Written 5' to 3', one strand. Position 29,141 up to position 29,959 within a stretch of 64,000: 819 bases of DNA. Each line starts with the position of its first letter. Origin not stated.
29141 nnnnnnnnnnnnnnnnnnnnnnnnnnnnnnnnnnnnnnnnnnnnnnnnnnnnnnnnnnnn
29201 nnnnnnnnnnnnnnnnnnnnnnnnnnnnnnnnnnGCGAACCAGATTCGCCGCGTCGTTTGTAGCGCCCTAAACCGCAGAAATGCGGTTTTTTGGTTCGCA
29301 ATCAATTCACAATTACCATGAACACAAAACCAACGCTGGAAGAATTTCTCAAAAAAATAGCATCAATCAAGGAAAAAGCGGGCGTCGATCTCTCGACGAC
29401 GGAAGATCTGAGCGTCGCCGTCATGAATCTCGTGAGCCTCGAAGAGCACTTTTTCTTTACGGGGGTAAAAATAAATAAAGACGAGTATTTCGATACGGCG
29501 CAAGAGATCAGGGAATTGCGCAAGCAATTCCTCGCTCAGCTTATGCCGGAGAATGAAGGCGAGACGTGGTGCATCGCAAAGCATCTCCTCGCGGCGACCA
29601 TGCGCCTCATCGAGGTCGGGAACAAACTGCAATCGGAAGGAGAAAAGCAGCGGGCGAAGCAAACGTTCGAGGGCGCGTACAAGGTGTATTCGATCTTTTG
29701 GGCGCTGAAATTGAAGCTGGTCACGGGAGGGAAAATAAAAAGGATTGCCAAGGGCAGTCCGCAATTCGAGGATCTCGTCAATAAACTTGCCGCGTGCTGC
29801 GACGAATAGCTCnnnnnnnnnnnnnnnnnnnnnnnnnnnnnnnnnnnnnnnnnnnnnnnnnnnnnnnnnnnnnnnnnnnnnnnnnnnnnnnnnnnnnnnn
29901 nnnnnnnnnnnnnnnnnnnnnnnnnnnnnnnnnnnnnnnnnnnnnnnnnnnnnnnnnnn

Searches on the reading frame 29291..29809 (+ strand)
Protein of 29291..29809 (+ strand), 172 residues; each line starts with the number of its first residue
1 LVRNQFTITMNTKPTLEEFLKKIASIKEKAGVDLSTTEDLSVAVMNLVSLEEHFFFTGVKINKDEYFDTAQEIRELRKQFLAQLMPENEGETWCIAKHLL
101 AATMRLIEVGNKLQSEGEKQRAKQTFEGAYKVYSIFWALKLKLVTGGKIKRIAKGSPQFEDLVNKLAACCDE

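Call 3: search_protein_families(library=pfam, proteins=[window:29291-29809:+], max_evalue=0.01)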
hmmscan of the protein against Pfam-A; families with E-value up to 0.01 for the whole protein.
window:29291-29809:+ (172 aa): 0 families

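Call 11: search_protein_families(library=ncbifam, proteins=[window:29291-29809:+], max_evalue=0.01)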
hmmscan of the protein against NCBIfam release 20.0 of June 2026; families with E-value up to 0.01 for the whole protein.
window:29291-29809:+ (172 aa): 0 families

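Call 81: search_dna_similar(query=window:29318-29809:+, collection=plasmids, mode=protein, max_rows=8, max_evalue=0.001)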
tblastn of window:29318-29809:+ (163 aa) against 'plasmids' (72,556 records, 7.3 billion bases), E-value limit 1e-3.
No match.
